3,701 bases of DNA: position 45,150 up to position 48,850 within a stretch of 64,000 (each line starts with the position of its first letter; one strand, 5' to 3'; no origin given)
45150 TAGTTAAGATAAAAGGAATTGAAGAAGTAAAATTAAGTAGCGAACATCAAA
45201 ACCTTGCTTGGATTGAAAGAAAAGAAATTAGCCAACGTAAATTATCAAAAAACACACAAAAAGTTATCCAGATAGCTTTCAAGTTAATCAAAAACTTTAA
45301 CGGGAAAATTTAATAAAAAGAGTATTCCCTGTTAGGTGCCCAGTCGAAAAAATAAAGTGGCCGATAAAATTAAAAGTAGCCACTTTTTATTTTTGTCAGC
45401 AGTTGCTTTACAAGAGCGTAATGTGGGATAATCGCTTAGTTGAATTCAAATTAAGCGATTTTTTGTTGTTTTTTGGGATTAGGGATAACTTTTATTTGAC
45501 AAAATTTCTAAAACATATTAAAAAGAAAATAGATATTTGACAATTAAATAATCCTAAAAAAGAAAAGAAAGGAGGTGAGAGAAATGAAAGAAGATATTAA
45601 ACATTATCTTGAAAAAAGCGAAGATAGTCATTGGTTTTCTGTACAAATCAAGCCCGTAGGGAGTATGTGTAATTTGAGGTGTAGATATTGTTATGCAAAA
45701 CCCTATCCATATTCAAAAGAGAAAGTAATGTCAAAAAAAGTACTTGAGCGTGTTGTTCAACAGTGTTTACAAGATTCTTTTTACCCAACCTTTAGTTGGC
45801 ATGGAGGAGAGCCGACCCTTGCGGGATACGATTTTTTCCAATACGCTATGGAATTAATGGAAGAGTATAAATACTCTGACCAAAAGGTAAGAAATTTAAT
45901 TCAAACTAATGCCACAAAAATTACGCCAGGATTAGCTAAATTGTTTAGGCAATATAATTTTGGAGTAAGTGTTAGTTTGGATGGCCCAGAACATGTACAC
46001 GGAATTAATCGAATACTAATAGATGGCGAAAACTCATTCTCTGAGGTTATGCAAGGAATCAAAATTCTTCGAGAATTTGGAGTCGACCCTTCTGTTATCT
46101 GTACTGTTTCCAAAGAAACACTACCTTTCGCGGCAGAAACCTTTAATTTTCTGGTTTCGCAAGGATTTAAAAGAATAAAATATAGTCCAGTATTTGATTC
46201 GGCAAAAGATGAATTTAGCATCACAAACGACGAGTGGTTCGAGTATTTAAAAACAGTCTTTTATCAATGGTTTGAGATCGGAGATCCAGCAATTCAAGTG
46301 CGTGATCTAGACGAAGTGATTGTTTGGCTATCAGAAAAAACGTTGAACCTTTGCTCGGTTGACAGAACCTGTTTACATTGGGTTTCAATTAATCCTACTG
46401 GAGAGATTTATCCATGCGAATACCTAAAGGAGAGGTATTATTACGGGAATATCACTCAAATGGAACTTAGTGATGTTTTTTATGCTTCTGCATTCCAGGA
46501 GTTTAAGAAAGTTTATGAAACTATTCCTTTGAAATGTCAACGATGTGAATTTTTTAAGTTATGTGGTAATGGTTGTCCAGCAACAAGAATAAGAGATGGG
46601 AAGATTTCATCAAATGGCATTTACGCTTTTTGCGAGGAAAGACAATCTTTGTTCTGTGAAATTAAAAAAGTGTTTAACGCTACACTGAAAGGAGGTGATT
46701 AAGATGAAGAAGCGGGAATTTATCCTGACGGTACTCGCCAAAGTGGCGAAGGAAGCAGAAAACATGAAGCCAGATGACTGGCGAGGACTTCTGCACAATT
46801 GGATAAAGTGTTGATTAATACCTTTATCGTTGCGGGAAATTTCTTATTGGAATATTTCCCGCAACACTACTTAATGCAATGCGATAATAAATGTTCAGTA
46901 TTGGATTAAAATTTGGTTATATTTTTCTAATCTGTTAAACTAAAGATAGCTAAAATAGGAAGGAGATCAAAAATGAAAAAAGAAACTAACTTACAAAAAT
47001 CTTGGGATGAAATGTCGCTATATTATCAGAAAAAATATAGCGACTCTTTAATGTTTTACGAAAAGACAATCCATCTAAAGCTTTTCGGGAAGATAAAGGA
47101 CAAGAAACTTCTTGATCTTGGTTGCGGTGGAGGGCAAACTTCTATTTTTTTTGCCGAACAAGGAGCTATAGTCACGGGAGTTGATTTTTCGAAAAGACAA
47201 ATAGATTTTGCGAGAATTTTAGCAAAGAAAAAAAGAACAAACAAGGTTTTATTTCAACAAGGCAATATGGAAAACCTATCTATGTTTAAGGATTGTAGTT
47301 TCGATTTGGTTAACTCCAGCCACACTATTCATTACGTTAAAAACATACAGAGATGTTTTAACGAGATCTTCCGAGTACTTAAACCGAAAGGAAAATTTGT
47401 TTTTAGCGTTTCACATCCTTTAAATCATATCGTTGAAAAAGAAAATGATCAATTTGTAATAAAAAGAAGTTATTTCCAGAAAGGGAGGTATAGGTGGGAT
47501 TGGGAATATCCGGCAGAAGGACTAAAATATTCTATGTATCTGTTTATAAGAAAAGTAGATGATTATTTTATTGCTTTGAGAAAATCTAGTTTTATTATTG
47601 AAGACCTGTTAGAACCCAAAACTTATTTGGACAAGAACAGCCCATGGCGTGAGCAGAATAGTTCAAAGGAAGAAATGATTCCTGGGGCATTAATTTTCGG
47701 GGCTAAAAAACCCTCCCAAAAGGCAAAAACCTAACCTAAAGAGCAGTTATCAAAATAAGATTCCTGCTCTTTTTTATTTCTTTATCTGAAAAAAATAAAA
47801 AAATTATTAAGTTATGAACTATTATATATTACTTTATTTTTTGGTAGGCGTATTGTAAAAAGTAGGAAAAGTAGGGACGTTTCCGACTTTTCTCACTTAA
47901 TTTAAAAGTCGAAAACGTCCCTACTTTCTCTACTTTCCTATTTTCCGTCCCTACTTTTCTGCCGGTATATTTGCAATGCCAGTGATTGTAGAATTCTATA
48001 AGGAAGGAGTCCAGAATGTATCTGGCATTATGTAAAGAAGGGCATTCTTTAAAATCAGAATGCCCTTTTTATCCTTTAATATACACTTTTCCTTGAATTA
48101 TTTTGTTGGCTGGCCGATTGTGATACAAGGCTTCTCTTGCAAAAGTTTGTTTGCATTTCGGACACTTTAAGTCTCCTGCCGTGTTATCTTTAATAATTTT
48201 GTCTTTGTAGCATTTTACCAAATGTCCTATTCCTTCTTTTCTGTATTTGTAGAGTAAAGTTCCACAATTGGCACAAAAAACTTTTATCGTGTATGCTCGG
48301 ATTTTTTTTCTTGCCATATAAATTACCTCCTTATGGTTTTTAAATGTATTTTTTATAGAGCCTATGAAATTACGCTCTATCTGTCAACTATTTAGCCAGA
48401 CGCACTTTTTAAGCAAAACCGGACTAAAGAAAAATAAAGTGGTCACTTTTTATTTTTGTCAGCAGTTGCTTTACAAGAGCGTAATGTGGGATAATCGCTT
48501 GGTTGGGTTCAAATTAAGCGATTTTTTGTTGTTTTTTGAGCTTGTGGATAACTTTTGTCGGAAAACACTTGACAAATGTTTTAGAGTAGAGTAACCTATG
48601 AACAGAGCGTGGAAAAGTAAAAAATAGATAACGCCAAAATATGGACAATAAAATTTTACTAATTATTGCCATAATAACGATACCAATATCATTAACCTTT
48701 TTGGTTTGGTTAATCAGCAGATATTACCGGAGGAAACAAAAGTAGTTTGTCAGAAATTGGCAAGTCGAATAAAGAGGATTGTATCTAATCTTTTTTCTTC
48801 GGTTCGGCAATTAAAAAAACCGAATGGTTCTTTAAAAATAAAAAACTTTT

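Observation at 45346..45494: Duplicated ~125-nt non-coding module (promoter-like element overlapping a terminator-like hairpin) placed in front of both accessory gene sets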

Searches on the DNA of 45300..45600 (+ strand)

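Call 55: search_rna_families(source=window, start=45300, end=45600, threshold=evalue, max_evalue=10)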
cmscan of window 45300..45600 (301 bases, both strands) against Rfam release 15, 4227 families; matches with E-value up to 10: 7.
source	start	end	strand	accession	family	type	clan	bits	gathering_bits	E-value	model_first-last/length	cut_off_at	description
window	45357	45470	+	RF04312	trpB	Cis-reg;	-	26.9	59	0.074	1-107/107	no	trpB ncRNA motif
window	45424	45466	-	RF02667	PsiU2-38.40.42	Gene; snRNA; snoRNA; scaRNA;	-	18.1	88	0.6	10-56/136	no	Drosophila small cajal body-specific RNA PsiU2-38.40.4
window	45345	45421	-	RF02074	STnc240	Gene; sRNA;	-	16.1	55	8.8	1-77/77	no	Enterobacterial sRNA STnc240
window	45347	45395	+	RF03890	mir-B8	Gene; miRNA;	-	15.9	90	7.3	14-55/67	no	mir-B8 microRNA precursor family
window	45371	45438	-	RF02299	TtnuCD23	Gene; snRNA; snoRNA; CD-box;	-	15.8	70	9.6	1-72/72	no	Tetrahymena snoRNA TtnuCD23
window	45376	45479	+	RF02412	snoR144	Gene; snRNA; snoRNA; HACA-box;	-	15.6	100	1.4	1-145/145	no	Small nucleolar RNA snoR144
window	45325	45429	+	RF00337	snoZ112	Gene; snRNA; snoRNA; CD-box;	CL00062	12.5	40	5.8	1-184/184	no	Small nucleolar RNA Z112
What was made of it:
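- On Known RNA families (Rfam 15): The best sub-threshold hit on the block is the trpB motif, 26.9 bits against 59 (call 55).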

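Call 80: search_dna_similar(query=window:45340-45600:+, collection=phages, mode=distant, max_evalue=0.01, max_rows=5)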
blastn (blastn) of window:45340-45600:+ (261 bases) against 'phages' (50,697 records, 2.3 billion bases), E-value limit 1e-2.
No match.

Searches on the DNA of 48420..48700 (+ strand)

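Call 81: search_dna_similar(query=window:48420-48700:+, collection=plasmids, mode=distant, max_evalue=0.01, max_rows=5)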
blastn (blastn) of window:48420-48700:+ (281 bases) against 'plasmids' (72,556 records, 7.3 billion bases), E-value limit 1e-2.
No match.
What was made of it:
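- Tried and rejected: blastn against the phage and plasmid collections gave no match (calls 80, 81).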
